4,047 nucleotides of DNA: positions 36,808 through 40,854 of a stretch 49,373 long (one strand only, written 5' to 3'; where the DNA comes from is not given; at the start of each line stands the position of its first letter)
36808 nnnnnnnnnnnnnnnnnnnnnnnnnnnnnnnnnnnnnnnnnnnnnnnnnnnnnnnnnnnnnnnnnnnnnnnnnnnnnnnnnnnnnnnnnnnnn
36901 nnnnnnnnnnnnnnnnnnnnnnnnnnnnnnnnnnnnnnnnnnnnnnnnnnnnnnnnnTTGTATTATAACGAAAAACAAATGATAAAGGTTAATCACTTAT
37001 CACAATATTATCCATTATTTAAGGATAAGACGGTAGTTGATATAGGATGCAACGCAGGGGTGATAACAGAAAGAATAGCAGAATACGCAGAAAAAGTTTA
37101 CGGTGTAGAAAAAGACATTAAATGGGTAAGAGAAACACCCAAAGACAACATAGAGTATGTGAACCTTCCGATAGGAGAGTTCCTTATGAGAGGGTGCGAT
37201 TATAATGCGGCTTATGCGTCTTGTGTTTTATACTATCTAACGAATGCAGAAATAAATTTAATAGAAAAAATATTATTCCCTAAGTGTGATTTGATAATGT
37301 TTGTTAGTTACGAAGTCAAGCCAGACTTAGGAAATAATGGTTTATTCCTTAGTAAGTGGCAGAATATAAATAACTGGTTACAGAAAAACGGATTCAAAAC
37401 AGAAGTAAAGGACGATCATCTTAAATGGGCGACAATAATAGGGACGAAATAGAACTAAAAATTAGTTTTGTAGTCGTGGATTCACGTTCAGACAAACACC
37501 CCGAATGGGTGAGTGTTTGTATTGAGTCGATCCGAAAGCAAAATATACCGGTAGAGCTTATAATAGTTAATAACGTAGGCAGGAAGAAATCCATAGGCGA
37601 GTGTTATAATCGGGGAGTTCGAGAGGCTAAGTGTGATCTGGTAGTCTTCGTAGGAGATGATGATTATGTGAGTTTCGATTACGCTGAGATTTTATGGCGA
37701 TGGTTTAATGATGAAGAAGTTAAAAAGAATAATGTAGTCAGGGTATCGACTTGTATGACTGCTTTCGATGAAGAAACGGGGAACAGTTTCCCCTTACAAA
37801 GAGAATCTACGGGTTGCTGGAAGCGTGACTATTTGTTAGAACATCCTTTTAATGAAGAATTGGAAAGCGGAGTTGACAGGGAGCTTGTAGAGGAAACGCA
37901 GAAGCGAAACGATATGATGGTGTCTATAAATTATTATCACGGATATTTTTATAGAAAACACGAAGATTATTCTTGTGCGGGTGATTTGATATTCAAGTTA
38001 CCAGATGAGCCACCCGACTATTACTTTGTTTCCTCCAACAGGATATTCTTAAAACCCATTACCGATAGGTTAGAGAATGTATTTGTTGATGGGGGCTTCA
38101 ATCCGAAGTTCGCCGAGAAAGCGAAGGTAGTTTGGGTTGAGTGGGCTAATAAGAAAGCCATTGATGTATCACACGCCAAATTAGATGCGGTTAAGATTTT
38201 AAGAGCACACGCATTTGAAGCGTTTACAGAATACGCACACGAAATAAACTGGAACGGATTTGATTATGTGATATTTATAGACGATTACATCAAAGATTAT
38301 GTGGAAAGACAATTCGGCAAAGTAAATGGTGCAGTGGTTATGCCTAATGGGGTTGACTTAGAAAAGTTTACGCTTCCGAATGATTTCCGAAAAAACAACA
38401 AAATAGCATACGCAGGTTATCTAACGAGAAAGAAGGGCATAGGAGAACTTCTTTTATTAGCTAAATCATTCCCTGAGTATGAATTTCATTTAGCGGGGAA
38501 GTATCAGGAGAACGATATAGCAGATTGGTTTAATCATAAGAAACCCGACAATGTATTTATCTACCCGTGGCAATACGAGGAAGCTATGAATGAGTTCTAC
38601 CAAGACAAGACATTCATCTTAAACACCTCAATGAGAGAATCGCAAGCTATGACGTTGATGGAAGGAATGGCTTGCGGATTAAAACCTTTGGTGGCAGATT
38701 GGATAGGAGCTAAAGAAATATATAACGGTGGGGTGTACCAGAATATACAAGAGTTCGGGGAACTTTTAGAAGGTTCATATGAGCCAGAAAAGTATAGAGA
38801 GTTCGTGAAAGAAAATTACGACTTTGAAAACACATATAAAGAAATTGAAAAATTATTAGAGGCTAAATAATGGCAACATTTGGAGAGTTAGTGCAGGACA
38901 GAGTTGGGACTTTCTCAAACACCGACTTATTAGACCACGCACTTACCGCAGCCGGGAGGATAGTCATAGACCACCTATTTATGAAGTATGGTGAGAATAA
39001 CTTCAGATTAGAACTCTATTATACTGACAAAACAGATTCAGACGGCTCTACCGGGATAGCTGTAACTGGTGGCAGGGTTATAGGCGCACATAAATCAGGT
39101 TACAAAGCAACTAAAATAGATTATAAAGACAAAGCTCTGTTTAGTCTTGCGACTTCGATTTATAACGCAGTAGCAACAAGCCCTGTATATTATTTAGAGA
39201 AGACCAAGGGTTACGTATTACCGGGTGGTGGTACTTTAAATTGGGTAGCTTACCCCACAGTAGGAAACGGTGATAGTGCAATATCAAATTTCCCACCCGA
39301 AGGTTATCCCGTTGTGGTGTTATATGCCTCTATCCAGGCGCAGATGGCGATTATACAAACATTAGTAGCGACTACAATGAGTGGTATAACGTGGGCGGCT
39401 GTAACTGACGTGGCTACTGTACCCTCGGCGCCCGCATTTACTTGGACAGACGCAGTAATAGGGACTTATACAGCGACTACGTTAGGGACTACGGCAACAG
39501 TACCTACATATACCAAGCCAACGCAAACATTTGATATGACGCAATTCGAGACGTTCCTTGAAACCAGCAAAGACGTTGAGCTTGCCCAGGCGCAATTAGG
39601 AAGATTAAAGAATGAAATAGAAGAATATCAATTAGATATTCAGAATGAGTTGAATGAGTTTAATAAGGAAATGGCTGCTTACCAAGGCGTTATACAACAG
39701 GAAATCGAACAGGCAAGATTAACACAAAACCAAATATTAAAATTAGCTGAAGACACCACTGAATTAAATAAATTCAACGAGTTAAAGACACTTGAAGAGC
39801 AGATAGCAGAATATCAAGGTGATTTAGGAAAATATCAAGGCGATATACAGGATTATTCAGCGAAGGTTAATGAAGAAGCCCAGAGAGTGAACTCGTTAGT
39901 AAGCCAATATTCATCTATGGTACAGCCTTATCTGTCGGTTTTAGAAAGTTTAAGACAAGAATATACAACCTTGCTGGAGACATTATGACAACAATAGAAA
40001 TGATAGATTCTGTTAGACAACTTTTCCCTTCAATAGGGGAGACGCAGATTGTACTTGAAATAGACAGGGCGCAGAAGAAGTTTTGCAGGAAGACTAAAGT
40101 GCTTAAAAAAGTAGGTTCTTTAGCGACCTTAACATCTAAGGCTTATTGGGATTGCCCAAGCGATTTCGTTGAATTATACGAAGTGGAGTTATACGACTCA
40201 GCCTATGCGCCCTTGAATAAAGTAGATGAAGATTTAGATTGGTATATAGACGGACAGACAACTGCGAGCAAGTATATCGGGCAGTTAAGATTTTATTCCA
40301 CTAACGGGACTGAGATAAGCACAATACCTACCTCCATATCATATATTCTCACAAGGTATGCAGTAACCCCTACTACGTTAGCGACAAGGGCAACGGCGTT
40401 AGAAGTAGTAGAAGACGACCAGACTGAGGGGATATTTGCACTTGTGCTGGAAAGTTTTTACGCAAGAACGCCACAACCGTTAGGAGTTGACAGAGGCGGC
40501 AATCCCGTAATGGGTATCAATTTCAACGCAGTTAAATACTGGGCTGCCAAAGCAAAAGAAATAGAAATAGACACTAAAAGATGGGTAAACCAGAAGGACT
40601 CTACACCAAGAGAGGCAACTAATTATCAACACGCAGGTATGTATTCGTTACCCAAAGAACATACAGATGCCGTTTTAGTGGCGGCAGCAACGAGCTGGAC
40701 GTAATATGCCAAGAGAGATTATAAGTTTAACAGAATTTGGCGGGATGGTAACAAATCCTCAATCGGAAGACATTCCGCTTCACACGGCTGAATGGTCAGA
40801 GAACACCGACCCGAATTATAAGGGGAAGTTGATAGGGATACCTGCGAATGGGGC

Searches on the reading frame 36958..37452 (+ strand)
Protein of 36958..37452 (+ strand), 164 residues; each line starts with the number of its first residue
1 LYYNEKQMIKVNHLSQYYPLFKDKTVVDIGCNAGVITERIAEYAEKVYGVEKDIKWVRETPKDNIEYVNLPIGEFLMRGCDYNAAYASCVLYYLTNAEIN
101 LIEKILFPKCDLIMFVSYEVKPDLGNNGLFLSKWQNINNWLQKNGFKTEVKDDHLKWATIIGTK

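Call 8: search_protein_families(library=phrogs, proteins=[window:36958-37452:+], max_evalue=0.001)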
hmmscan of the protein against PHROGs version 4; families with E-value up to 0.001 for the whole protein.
window:36958-37452:+ (164 aa): 1 family
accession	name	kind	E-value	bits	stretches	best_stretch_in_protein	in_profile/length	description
phrog_4752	-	other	0.00025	21.4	1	10-95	40-130/241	tRNA methyltransferase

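Call 27: search_protein_families(library=pfam, proteins=[window:36958-37452:+], max_evalue=0.01)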
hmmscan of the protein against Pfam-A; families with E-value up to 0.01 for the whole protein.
window:36958-37452:+ (164 aa): 5 families
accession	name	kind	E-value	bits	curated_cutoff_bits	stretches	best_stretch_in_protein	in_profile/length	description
PF05219.18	DREV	-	1.8e-05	24.5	26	1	8-148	81-217/265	DREV methyltransferase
PF05401.17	NodS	-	0.00041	20.7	24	1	25-98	46-123/201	Nodulation protein S (NodS)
PF08003.17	Methyltransf_9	-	0.0013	18.3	23.8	0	11-54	104-148/315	Protein of unknown function (DUF1698)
PF00398.26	RrnaAD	-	0.002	17.7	24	1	20-60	29-68/263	Ribosomal RNA adenine dimethylase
PF13649.12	Methyltransf_25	-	0.0076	17.4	27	0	26-99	1-82/97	Methyltransferase domain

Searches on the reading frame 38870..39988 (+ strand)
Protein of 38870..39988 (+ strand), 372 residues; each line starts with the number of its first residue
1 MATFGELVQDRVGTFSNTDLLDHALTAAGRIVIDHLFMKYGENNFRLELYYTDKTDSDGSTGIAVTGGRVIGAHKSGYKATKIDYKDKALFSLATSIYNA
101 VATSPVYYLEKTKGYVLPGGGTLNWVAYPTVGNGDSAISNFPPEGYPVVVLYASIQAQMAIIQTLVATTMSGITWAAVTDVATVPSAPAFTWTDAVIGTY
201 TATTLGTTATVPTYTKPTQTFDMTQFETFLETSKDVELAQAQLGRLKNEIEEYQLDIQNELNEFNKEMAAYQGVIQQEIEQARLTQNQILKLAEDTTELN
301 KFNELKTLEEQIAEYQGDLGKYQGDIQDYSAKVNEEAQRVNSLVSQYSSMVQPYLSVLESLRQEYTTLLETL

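Call 7: search_protein_families(library=phrogs, proteins=[window:38870-39988:+], max_evalue=0.001)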
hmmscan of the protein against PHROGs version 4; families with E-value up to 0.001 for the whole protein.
window:38870-39988:+ (372 aa): 1 family
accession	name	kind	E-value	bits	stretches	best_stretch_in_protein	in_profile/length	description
phrog_588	-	tail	0.00022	20.7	1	224-315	777-871/955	tail fiber protein and host specificity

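Call 27: search_protein_families(library=pfam, proteins=[window:38870-39988:+], max_evalue=0.01)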
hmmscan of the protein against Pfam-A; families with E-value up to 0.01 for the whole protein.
window:38870-39988:+ (372 aa): 0 families

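Call 111: search_solved_structures(query=window:38870-39988:+, max_evalue=1)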
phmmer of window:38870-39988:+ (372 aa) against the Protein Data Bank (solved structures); distinct sequences matched with E-value up to 1: 8.
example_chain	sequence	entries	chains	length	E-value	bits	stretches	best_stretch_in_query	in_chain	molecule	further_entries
3iox_A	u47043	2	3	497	0.012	18.2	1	281-337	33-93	AgI/II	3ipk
6tzl_A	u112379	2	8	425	0.039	16.5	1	308-337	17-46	Surface protein adhesin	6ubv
5lo2_A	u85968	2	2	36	0.1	15.1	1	308-329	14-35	PPaTyr | PPaOMe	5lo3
7wxz_A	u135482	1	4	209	0.39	13.2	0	311-361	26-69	Spike protein S2'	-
9eg6_A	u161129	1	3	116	0.57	12.6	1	233-309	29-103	Caveolae-associated protein 1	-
9w9h_C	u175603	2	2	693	0.79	12.2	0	235-302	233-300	Kinesin-associated protein 3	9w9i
2wz7_A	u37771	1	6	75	0.82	12.1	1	305-350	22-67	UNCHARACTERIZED PROTEIN YBGF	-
2xdj_A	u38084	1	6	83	0.99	11.9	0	305-350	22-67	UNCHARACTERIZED PROTEIN YBGF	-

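Call 115: find_related_loci(query=window:38870-39988:+, collection=viral_contigs, flank=3000)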
Query window:38870-39988:+ (372 aa) in viral_contigs; peptide patterns used: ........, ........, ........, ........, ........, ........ (x = any residue, [..] = any of these).
41 stretches matched a pattern, but none encodes a relative of the query by tblastn (E <= 1e-3).

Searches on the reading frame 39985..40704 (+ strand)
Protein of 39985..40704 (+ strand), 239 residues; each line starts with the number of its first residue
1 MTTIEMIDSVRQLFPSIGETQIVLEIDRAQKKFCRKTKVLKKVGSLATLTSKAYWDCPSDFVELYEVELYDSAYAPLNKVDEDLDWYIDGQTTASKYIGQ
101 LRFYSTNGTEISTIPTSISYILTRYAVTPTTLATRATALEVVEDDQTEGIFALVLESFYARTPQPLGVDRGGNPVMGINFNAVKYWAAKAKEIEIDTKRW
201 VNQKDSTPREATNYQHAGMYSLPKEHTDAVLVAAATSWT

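Call 7: search_protein_families(library=phrogs, proteins=[window:39985-40704:+], max_evalue=0.001)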
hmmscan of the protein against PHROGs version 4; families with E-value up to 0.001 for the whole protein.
window:39985-40704:+ (239 aa): 0 families

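Call 27: search_protein_families(library=pfam, proteins=[window:39985-40704:+], max_evalue=0.01)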
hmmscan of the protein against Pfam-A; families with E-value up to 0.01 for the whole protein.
window:39985-40704:+ (239 aa): 0 families

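Call 113: search_solved_structures(query=window:39985-40704:+, max_evalue=1)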
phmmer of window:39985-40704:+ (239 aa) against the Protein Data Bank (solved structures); distinct sequences matched with E-value up to 1: 1.
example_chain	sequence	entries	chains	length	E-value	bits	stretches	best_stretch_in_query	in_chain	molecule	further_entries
5le9_A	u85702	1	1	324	0.91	12.5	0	126-190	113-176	DD_Off7_09_3G124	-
